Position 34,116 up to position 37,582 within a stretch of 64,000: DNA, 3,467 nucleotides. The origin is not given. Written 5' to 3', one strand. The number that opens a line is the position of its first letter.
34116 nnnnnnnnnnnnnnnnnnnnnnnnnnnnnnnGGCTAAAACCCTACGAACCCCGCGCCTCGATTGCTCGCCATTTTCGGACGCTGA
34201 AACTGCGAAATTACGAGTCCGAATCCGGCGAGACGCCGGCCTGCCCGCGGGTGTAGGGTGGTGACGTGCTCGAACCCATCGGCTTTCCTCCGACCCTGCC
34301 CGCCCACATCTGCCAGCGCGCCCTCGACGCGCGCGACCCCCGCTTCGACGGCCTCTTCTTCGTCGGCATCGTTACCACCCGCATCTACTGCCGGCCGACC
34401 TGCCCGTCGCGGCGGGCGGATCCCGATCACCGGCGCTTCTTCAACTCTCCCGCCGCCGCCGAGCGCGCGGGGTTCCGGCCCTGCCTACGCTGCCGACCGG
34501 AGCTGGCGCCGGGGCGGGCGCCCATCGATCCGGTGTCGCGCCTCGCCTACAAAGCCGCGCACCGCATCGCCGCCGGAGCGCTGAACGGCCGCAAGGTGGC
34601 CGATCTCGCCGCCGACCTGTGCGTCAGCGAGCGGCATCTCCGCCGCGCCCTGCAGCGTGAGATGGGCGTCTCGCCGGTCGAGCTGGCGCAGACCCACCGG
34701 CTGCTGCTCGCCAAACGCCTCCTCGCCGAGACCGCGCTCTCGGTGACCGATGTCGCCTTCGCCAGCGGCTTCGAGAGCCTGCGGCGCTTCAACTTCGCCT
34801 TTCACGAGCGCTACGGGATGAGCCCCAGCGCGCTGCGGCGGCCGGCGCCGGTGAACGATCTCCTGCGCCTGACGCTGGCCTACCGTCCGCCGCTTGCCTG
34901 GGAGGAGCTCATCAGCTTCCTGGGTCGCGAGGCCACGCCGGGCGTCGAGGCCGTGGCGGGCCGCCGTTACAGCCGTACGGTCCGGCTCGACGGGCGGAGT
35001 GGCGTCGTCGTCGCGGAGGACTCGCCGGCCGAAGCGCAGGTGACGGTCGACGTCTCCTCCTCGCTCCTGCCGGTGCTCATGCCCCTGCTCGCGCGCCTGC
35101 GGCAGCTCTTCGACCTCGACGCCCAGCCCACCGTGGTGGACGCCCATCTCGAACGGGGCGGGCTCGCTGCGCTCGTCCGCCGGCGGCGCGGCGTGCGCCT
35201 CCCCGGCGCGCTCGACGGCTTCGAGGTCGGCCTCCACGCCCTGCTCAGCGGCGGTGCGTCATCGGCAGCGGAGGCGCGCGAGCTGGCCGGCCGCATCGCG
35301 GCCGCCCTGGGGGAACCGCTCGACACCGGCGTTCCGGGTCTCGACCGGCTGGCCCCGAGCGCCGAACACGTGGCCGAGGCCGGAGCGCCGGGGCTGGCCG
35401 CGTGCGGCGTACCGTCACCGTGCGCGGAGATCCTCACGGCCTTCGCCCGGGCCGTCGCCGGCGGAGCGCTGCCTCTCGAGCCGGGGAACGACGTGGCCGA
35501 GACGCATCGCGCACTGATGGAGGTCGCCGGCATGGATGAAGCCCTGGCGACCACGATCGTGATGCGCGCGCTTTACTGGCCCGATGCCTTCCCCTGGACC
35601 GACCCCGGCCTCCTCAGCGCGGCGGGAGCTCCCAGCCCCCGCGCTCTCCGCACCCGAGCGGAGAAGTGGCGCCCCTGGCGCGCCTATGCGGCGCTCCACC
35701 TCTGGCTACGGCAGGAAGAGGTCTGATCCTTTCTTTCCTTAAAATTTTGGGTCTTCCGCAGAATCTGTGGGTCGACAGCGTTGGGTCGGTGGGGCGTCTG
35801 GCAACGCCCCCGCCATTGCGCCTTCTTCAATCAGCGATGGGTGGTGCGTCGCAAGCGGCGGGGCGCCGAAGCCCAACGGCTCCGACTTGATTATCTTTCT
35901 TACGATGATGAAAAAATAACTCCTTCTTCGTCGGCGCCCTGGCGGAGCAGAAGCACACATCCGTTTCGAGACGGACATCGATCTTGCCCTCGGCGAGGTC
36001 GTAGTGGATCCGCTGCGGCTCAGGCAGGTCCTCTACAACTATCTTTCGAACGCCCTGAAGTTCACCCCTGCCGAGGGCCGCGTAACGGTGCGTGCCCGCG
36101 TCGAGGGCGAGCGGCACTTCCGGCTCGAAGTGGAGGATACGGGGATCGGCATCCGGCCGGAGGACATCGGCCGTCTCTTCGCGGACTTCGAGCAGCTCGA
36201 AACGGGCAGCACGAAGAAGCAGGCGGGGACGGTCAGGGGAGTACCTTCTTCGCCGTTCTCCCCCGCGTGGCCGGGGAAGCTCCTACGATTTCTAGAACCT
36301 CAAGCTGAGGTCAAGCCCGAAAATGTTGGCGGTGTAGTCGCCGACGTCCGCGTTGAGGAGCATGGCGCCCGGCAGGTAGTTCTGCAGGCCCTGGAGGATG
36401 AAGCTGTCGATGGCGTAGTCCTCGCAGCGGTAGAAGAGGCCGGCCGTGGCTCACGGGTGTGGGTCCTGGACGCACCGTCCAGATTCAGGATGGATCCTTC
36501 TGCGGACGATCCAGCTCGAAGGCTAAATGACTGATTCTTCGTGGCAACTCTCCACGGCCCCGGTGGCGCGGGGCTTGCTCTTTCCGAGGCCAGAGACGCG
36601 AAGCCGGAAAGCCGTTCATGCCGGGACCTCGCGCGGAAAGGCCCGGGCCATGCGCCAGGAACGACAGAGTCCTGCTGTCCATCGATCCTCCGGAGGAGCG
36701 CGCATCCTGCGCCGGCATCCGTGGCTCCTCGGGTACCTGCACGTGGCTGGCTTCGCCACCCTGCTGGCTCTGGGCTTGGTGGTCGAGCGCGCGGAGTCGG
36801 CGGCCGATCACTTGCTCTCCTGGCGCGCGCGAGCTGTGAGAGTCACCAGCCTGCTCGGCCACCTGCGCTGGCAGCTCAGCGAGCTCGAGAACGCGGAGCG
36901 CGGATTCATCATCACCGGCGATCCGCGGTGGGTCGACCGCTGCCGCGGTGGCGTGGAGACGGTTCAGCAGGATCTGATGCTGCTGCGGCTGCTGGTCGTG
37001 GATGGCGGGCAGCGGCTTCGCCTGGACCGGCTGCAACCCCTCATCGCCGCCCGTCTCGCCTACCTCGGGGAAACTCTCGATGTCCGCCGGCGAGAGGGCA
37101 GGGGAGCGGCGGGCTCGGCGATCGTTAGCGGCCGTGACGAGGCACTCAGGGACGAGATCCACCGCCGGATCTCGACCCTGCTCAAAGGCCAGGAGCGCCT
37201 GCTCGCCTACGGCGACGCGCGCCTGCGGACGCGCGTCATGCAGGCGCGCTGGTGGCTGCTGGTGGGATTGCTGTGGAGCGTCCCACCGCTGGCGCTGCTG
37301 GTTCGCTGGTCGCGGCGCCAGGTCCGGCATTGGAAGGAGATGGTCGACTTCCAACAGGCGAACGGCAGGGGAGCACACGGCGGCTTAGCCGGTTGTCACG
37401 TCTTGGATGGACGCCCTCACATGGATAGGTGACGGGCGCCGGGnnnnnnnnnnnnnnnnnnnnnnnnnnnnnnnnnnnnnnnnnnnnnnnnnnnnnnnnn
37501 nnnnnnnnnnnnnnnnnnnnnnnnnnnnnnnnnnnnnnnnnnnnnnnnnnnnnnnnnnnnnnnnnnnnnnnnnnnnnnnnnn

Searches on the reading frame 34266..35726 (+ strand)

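Call 84: search_protein_families(library=pfam, proteins=[window:34266-35726:+], max_evalue=0.0001)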
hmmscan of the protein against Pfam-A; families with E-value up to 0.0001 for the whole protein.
window:34266-35726:+ (486 aa): 4 families
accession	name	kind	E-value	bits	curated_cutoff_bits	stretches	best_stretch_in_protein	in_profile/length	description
PF06029.17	AlkA_N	-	1.7e-33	115.8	26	1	202-317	2-118/118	AlkA N-terminal domain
PF02805.21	Ada_Zn_binding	-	1e-25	89.9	23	1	16-79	2-65/65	Metal binding domain of Ada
PF12833.13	HTH_18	-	4.4e-25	88.2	33.6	1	114-192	1-79/80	Helix-turn-helix domain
PF00165.29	HTH_AraC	-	6.4e-15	55.3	26.6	2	156-192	7-42/42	Bacterial regulatory helix-turn-helix proteins, AraC family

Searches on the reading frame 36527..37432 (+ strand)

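Call 84: search_protein_families(library=pfam, proteins=[window:36527-37432:+], max_evalue=0.0001)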
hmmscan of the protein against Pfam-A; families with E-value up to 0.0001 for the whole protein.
window:36527-37432:+ (301 aa): 1 family
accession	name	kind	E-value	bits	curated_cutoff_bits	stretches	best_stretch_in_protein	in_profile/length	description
PF05227.19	CHASE3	-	1e-18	68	28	1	99-227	4-133/138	CHASE3 domain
